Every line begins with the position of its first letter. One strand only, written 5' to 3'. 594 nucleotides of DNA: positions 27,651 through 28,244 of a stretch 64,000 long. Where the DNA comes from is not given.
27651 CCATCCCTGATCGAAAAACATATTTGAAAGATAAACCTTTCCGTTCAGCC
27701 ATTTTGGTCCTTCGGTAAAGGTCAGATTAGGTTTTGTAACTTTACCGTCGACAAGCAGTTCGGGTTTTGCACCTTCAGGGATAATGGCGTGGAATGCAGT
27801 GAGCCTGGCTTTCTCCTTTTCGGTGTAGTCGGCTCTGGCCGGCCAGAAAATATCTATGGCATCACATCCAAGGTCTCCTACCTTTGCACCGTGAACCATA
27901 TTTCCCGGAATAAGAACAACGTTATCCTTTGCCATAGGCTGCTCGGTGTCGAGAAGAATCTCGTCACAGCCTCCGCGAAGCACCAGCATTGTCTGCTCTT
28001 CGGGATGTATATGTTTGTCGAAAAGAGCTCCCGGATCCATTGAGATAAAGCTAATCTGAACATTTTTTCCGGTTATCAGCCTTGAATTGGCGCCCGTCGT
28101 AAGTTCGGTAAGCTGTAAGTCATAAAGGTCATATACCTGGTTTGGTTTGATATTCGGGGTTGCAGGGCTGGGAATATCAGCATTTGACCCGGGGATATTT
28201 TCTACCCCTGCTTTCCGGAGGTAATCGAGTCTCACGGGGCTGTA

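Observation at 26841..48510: SusC/SusD locus with no recognisable GH/PL/CE: exported small-molecule-type enzymes plus cytoplasmic keto-deoxy-acid and carbon-shuffling modules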

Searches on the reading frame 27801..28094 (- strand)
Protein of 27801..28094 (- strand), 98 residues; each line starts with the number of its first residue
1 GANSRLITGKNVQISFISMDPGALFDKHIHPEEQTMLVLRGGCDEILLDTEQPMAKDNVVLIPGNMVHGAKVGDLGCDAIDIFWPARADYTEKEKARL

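Call 60: search_solved_structures(query=window:27801-28094:-, max_evalue=0.05, show_alignments=5)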
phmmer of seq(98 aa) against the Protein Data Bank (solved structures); distinct sequences matched with E-value up to 0.05: 17.
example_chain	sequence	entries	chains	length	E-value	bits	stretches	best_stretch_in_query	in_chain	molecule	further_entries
4e2g_A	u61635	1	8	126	1e-10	44.8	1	5-92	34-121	Cupin 2 conserved barrel domain protein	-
9bwf_A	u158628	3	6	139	2.1e-05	27.8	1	6-91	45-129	Cellulose oxidative enzyme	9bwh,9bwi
8awo_A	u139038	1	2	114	6.5e-05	26.2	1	10-71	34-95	Cupin_2 domain-containing protein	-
8awp_A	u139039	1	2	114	8.7e-05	25.8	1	10-71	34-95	Cupin_2 domain-containing protein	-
8awn_A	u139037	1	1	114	0.00013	25.2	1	11-71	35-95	Cupin_2 domain-containing protein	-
9jew_A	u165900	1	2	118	0.00014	25.1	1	11-71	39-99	Cupin type-2 domain-containing protein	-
5wsd_A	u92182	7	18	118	0.00015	25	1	11-71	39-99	Uncharacterized protein tm1459 | Cupin_2 domain-containing protein | Cupin type-2 domain-containing protein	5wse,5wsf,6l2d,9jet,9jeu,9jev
1vj2_A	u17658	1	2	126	0.00017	24.9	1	11-71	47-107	novel manganese-containing cupin TM1459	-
8hjz_A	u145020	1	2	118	0.00078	22.7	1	11-71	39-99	Cupin_2 domain-containing protein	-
8hjy_A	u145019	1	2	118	0.0021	21.4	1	11-71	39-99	Cupin_2 domain-containing protein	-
8hjx_A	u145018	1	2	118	0.0021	21.4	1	11-71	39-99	Cupin_2 domain-containing protein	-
21ek_A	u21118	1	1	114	0.0037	20.6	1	11-71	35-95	Cupin type-2 domain-containing protein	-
21ej_A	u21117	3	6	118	0.004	20.4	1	11-71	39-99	Cupin type-2 domain-containing protein | Cupin_2 domain-containing protein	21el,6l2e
8zyg_A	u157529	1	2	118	0.0056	20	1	11-71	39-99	Cupin type-2 domain-containing protein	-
6l2f_A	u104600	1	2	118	0.0056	20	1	11-71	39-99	Cupin_2 domain-containing protein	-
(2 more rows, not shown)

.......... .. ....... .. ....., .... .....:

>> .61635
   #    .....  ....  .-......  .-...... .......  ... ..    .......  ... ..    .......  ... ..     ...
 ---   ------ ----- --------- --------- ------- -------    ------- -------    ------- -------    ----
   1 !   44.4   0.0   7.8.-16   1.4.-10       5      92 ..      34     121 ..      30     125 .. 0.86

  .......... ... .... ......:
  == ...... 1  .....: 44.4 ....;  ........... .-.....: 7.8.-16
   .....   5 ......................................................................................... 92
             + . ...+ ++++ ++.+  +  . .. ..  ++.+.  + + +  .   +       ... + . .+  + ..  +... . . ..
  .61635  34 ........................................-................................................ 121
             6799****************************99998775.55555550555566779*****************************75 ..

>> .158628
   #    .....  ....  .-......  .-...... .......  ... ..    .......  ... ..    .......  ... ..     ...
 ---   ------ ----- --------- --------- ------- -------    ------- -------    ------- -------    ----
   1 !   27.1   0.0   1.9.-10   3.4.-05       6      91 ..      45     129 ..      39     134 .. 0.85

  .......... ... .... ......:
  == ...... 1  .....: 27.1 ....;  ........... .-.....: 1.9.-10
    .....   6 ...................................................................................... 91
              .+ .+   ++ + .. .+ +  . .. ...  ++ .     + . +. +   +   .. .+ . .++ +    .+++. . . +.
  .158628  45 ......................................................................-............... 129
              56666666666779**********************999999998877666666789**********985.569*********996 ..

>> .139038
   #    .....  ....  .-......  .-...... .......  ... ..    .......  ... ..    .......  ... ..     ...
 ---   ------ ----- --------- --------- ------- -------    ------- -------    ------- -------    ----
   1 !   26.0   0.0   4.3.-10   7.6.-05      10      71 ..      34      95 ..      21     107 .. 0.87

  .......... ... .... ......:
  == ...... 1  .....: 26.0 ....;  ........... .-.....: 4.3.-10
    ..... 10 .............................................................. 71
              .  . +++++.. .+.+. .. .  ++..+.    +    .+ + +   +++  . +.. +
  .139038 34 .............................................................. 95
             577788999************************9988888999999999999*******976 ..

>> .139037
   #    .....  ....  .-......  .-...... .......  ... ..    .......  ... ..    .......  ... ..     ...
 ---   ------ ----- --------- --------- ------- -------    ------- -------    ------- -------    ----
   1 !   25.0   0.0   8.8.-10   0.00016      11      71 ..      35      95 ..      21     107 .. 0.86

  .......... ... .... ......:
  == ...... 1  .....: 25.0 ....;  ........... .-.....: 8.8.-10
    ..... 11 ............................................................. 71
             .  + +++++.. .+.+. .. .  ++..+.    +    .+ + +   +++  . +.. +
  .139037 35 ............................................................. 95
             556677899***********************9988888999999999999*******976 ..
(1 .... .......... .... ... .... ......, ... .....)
